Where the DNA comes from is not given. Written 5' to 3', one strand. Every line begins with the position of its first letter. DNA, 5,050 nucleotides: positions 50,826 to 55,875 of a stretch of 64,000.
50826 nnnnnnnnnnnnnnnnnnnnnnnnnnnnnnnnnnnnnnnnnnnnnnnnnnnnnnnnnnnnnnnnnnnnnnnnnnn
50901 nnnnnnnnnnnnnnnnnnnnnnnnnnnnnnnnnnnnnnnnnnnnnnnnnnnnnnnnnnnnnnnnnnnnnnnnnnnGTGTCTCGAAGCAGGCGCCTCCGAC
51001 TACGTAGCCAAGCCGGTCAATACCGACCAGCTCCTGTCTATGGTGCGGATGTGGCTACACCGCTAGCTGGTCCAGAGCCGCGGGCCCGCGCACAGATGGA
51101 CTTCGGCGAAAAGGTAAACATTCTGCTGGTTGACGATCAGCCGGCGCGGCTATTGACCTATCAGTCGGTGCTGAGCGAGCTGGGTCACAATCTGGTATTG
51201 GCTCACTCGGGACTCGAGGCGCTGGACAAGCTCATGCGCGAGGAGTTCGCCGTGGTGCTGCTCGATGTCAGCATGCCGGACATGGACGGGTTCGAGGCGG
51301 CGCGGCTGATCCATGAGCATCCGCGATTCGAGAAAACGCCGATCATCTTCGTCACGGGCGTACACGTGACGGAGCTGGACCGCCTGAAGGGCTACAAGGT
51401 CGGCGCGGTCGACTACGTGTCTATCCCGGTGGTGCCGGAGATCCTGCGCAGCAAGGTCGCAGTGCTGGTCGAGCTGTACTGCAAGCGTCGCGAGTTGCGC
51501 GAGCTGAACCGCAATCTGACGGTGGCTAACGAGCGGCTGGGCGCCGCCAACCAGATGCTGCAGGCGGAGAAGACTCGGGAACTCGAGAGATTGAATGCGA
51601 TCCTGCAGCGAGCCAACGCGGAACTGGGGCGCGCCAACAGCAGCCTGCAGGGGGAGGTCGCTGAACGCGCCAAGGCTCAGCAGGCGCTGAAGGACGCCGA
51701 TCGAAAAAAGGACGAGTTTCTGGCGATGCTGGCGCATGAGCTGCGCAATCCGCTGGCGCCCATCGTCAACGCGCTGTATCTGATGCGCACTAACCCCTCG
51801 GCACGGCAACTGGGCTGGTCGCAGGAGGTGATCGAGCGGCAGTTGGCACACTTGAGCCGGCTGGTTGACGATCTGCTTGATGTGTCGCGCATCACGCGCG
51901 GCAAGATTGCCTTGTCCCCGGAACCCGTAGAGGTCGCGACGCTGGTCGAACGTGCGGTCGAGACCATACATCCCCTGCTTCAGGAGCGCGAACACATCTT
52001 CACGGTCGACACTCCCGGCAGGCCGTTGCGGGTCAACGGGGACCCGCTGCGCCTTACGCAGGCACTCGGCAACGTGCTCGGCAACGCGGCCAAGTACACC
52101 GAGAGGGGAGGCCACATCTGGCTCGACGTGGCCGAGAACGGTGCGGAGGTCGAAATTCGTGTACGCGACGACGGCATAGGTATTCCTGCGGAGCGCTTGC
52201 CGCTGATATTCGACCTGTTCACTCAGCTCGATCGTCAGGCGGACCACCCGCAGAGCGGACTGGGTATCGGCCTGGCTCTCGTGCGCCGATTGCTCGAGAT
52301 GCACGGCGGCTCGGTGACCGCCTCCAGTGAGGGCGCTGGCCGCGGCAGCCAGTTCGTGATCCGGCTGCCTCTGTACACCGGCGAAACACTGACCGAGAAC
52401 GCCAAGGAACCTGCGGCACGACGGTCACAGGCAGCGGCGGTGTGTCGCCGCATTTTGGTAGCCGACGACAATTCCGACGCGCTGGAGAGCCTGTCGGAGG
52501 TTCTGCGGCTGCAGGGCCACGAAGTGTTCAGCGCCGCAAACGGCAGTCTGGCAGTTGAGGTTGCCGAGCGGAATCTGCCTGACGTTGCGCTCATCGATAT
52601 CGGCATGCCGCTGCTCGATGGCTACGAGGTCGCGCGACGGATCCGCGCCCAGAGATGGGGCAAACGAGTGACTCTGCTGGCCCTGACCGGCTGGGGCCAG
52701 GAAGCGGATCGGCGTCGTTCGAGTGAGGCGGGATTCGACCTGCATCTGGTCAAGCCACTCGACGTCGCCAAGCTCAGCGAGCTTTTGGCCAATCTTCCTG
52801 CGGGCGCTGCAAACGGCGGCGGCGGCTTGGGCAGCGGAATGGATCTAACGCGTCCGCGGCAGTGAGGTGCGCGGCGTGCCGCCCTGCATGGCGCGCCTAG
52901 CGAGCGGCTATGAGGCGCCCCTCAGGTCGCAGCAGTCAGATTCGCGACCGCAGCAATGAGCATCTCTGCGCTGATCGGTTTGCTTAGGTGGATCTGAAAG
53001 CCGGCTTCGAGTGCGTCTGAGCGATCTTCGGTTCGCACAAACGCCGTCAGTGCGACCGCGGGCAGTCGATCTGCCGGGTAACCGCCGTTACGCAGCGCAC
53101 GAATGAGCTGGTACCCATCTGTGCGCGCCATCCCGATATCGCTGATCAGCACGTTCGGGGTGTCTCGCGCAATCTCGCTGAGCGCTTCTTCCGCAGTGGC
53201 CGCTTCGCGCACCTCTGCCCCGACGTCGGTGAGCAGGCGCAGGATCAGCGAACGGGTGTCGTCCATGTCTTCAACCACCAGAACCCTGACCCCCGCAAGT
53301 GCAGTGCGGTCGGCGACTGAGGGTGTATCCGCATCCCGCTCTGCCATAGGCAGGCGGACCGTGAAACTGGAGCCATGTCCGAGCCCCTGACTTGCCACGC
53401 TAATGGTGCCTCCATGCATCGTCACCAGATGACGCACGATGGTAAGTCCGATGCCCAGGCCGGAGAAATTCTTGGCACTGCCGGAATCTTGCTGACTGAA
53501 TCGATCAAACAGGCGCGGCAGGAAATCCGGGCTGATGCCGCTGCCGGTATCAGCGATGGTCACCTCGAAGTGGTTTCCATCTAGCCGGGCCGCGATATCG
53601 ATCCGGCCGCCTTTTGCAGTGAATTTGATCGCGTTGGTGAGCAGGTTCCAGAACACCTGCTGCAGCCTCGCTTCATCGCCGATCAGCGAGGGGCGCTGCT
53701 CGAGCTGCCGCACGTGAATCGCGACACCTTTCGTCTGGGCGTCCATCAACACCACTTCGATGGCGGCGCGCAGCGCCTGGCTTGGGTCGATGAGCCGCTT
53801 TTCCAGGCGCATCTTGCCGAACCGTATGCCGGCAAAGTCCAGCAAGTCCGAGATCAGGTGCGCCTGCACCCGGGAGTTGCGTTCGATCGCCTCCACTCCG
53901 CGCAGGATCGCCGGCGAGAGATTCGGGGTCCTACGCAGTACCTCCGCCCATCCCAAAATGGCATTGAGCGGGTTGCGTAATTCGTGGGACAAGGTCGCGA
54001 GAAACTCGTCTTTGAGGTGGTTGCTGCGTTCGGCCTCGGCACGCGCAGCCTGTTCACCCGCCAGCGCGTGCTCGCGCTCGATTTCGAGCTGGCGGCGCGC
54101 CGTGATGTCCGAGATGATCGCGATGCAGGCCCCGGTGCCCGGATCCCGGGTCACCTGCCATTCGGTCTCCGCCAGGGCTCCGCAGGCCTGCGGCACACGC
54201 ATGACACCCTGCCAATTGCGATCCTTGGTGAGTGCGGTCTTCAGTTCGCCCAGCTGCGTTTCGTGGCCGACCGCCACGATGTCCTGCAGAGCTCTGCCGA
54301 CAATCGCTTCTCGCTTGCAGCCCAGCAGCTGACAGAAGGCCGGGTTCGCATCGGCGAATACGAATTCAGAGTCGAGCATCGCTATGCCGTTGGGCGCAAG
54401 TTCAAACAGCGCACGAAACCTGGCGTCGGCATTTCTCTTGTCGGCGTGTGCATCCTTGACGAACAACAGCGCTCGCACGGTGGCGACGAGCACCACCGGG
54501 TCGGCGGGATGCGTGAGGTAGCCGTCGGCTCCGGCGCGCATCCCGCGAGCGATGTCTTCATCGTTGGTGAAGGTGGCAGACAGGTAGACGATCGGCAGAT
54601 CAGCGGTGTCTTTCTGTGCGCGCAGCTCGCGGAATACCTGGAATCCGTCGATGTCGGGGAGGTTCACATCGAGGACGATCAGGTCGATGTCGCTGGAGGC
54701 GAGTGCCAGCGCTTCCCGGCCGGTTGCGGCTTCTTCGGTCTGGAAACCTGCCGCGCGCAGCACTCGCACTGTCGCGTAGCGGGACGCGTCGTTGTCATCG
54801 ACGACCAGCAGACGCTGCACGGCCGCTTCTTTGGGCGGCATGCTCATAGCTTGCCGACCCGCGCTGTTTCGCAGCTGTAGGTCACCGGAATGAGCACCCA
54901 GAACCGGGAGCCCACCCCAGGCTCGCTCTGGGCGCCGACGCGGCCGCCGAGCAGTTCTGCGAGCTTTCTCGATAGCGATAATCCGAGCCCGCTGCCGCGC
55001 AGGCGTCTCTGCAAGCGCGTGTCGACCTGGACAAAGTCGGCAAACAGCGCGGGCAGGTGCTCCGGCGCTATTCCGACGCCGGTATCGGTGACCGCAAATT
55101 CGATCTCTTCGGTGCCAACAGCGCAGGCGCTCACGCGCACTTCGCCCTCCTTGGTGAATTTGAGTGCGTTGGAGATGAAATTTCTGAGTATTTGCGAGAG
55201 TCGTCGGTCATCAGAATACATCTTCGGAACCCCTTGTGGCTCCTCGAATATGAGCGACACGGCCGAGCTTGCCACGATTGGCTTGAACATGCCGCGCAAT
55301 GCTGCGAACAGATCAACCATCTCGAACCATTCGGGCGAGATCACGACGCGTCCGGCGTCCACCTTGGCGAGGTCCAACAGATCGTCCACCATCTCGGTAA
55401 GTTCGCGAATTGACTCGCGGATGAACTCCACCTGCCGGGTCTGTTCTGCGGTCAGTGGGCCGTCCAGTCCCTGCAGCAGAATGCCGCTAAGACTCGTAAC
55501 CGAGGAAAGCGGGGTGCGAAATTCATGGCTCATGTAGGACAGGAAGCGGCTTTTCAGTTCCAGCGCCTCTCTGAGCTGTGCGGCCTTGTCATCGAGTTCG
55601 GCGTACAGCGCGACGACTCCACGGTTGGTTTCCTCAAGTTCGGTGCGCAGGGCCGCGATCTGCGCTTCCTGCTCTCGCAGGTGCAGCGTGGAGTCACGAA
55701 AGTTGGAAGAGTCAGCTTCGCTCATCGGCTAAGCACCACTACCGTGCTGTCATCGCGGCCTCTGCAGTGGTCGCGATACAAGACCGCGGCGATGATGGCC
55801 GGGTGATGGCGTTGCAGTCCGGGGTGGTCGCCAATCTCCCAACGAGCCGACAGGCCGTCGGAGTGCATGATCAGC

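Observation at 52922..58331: Stressosome operon (RsbR-RsbS-RsbT) wired to a phosphatase fusion and two histidine kinases instead of a sigma factor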

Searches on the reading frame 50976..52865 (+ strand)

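Call 24: search_protein_families(library=pfam, proteins=[window:50976-52865:+], max_evalue=0.001)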
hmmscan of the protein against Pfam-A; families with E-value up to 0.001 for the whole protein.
window:50976-52865:+ (629 aa): 3 families
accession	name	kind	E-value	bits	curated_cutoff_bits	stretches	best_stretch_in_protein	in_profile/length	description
PF00072.30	Response_reg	-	1.7e-43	147.7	30.2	2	49-161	1-110/111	Response regulator receiver domain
PF02518.31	HATPase_c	-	1.7e-28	99.7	26.4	1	355-467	1-110/111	Histidine kinase-, DNA gyrase B-, and HSP90-like ATPase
PF00512.31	HisKA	-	2.1e-13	50.6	26.9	1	245-309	2-66/66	His Kinase A (phospho-acceptor) domain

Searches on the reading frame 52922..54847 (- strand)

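Call 4: search_protein_families(library=pfam, proteins=[window:52922-54847:-], max_evalue=0.01)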
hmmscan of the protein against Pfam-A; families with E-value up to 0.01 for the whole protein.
window:52922-54847:- (641 aa): 9 families
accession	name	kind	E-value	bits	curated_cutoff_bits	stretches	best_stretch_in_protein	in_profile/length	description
PF00072.30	Response_reg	-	3.3e-44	150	30.2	2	14-124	2-110/111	Response regulator receiver domain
PF02518.31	HATPase_c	-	7.7e-31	107.2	26.4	1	390-502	1-110/111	Histidine kinase-, DNA gyrase B-, and HSP90-like ATPase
PF00512.31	HisKA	-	7.2e-16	58.4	26.9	1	279-339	2-61/66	His Kinase A (phospho-acceptor) domain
PF13188.13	PAS_8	-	1.4e-10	41.1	21.8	1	142-192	1-52/65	PAS domain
PF08448.16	PAS_4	-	2.1e-08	34.8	23.1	1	148-253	1-110/110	PAS fold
PF00989.32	PAS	-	1e-06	29.1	22.6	1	143-242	2-108/113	PAS fold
PF13426.13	PAS_9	-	1.7e-05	25.5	27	1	152-212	1-61/103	PAS domain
PF23198.2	PDE8A_N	-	8.8e-05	22.9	29.6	1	5-98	5-100/147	PDE8A-like, N-terminal domain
PF13581.12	HATPase_c_2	-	0.0013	19.2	27.4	1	402-475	39-109/127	Histidine kinase-like ATPase domain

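Call 5: search_protein_families(library=ncbifam, proteins=[window:52922-54847:-], max_evalue=0.01)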
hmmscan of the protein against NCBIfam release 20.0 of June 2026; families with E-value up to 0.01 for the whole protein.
window:52922-54847:- (641 aa): 168 families (the best 25 are shown)
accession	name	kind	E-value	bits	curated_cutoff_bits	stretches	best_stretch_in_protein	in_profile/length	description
TIGR02956.1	TMAO_torS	equivalog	1.3e-91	308.2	676.5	2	265-636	450-818/967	TMAO reductase system sensor histidine kinase/response regulator TorS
NF008099.0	PRK10841.1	equivalog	7.1e-75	252.4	920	3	242-508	440-697/949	two-component system sensor histidine kinase RcsC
NF011874.0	PRK15347.1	equivalog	2.4e-72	244.3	852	3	257-505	379-618/921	two component system sensor kinase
NF008318.0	PRK11107.1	equivalog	4e-71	240.3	890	3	268-554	282-571/920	two-component sensor histidine kinase BarA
NF008302.0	PRK11091.1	equivalog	3.9e-70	237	838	2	270-638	274-643/779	aerobic respiration two-component sensor histidine kinase ArcB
NF038297.2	hybrid_HK_HrmK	equivalog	8.8e-63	212.9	725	2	268-635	224-605/607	hybrid histidine kinase/response regulator HrmK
NF041947.1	LuxQ_Vibrio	equivalog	6.8e-61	206.2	1200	2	265-636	458-837/843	quorum-sensing autoinducer 2 sensor kinase/phosphatase LuxQ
NF041880.1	EPS_EpsF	equivalog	5.6e-56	190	900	1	16-500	1-492/492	response regulator EpsF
NF047465.1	hybrid_HK_LvrA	exception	7.3e-56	189.6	1200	3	276-502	199-423/819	hybrid histidine kinase/response regulator LvrA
NF046044.1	PnpS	equivalog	2e-55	188.4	400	1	273-500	164-390/390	two-component system histidine kinase PnpS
NF008543.0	PRK11466.1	equivalog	4.7e-54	183.6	982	2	265-635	430-795/914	TMAO reductase system sensor histidine kinase/response regulator TorS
TIGR02966.1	phoR_proteo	equivalog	3.3e-52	177.5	334.2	1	272-499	107-333/333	phosphate regulon sensor histidine kinase PhoR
NF041832.1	near_NosP_CTERM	subfamily_domain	1.3e-50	172.5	400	2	273-636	1-368/370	NahK/ErcS family hybrid sensor histidine kinase/response regulator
NF007420.1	PRK09959.1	equivalog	8.4e-50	169.3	1995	2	246-637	686-1073/1197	acid-sensing system histidine kinase EvgS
NF047874.1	MASE3_PAS_HK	subfamily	1.9e-48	165.7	560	1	133-506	256-630/655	MASE3 domain-containing sensor histidine kinase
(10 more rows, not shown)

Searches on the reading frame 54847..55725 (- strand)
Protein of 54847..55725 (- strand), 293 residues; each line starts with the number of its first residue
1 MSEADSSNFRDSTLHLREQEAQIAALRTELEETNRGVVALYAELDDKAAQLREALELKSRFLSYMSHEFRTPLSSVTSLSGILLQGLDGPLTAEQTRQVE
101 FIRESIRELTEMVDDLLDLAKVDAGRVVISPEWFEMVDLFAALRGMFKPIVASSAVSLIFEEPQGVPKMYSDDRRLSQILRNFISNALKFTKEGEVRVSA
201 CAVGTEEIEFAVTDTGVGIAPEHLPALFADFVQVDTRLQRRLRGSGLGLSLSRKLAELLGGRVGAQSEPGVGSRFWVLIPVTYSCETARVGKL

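Call 4: search_protein_families(library=pfam, proteins=[window:54847-55725:-], max_evalue=0.01)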
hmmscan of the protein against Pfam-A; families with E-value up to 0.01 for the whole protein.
seq(293 aa): 4 families
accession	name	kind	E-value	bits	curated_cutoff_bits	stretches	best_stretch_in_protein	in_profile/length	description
PF02518.31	HATPase_c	-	2e-27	96.3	26.4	1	172-281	2-109/111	Histidine kinase-, DNA gyrase B-, and HSP90-like ATPase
PF00512.31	HisKA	-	2.8e-17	62.9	26.9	1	58-125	2-66/66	His Kinase A (phospho-acceptor) domain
PF13581.12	HATPase_c_2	-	0.0012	19.3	27.4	1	182-257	42-110/127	Histidine kinase-like ATPase domain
PF05859.17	Mis12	-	0.0062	16.7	25.7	1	5-119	103-191/231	Mis12 protein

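Call 5: search_protein_families(library=ncbifam, proteins=[window:54847-55725:-], max_evalue=0.01)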
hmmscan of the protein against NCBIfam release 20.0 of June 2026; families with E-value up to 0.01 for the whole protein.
seq(293 aa): 82 families (the best 25 are shown)
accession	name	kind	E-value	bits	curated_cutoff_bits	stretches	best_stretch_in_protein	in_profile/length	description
TIGR02956.1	TMAO_torS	equivalog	1.2e-58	199.1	676.5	1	13-284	419-685/967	TMAO reductase system sensor histidine kinase/response regulator TorS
NF041947.1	LuxQ_Vibrio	equivalog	3.9e-50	170.6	1200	1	53-286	467-701/843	quorum-sensing autoinducer 2 sensor kinase/phosphatase LuxQ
NF008302.0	PRK11091.1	equivalog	1.3e-46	159.2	838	1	49-285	274-509/779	aerobic respiration two-component sensor histidine kinase ArcB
NF038297.2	hybrid_HK_HrmK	equivalog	8.3e-46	156.8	725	1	42-286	219-462/607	hybrid histidine kinase/response regulator HrmK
NF008318.0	PRK11107.1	equivalog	2.9e-45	154.7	890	1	43-284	278-521/920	two-component sensor histidine kinase BarA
NF040691.1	MtrAB_MtrB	equivalog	5.3e-43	147.8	450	1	42-282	255-493/507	MtrAB system histidine kinase MtrB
NF041832.1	near_NosP_CTERM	subfamily_domain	3e-42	145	400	1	56-284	5-228/370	NahK/ErcS family hybrid sensor histidine kinase/response regulator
NF046044.1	PnpS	equivalog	9.2e-42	143.4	400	1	31-280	147-390/390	two-component system histidine kinase PnpS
NF011874.0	PRK15347.1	equivalog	3.2e-40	138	852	1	47-283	387-616/921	two component system sensor kinase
NF008099.0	PRK10841.1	equivalog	5.1e-40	137.1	920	1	43-282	455-691/949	two-component system sensor histidine kinase RcsC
NF045901.1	HisKinLetSLeg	equivalog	5.3e-40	137.2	1650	1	51-281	286-518/906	two-component system sensor histidine kinase LetS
NF050805.1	CellDivHKDivJCaul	equivalog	1.7e-39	135.5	1000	1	56-285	296-524/531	cell cycle sensor histidine kinase DivJ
NF047874.1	MASE3_PAS_HK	subfamily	7.5e-39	134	560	1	45-286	385-629/655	MASE3 domain-containing sensor histidine kinase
NF033092.0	HK_WalK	equivalog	1.5e-38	132.8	725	1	28-280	343-593/594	cell wall metabolism sensor histidine kinase WalK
NF008543.0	PRK11466.1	equivalog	1.7e-38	132.1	982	1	9-285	398-666/914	TMAO reductase system sensor histidine kinase/response regulator TorS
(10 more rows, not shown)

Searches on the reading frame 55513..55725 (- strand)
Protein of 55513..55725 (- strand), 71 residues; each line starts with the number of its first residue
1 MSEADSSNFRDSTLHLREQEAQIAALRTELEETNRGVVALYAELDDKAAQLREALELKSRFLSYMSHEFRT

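Call 31: search_protein_families(library=pfam, proteins=[window:55513-55725:-], max_evalue=0.01)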
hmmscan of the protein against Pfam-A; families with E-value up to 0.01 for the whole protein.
seq(71 aa): 1 family
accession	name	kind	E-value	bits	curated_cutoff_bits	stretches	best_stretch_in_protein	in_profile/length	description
PF00512.31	HisKA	-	0.0099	16.4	26.9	0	58-71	2-15/66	His Kinase A (phospho-acceptor) domain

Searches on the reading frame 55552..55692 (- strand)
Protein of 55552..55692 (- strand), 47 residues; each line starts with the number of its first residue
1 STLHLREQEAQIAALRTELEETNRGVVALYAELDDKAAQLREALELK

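Call 60: search_protein_representatives(protein=window:55552-55692:-)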
Query: 47 residues. Proteins with E-value up to 0.001 (for the whole library): 580; up to 1e-10: 12; up to 1e-30: 0. The best 150 are listed.
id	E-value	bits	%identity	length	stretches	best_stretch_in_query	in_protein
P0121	4.8e-13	63.2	70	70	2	16-45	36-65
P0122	1.6e-12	61.6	67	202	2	15-46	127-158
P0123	2.0e-12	61.3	69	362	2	15-47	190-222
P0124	8.4e-12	59.4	84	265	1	5-47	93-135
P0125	3.0e-11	57.7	68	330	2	15-47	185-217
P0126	3.2e-11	57.6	68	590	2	15-47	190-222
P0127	3.4e-11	57.6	64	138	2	15-47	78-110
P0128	3.5e-11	57.5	66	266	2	14-47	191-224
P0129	3.5e-11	57.5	63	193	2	16-46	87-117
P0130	6.4e-11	56.7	77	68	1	4-47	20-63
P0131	6.5e-11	56.7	67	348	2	15-47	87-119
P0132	7.6e-11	56.5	61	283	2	16-46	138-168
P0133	1.1e-10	56.0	73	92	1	4-47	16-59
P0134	1.1e-10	56.0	64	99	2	17-47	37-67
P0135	1.2e-10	55.8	61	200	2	16-46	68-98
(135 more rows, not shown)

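Call 63: search_protein_families(library=pfam, alignment_id=A2, max_evalue=0.001)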
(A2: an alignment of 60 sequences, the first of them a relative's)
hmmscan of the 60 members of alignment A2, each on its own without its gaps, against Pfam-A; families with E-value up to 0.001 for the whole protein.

A. member 1, P0126 (590 aa): 3 families
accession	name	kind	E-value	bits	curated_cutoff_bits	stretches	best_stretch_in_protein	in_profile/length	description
PF02518.31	HATPase_c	-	2.9e-27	95.7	26.4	1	334-443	2-109/111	Histidine kinase-, DNA gyrase B-, and HSP90-like ATPase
PF00512.31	HisKA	-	7e-17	61.7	26.9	1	221-289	1-66/66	His Kinase A (phospho-acceptor) domain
PF00072.30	Response_reg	-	2.4e-13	50.6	30.2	1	469-558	2-89/111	Response regulator receiver domain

B. families by the number of members that match (of 60 scanned): 8 families
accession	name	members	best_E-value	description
PF02518.31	HATPase_c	59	1.6e-40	Histidine kinase-, DNA gyrase B-, and HSP90-like ATPase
PF00512.31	HisKA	59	4.9e-20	His Kinase A (phospho-acceptor) domain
PF00072.30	Response_reg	42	1.3e-34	Response regulator receiver domain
PF13581.12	HATPase_c_2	21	4.1e-21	Histidine kinase-like ATPase domain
PF15035.11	Rootletin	9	2.2e-05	Ciliary rootlet component, centrosome cohesion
PF06005.17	ZapB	1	0.00018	Cell division protein ZapB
PF13589.12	HATPase_c_3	1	0.00077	Histidine kinase-, DNA gyrase B-, and HSP90-like ATPase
PF11932.13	DUF3450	1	0.00087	Protein of unknown function (DUF3450)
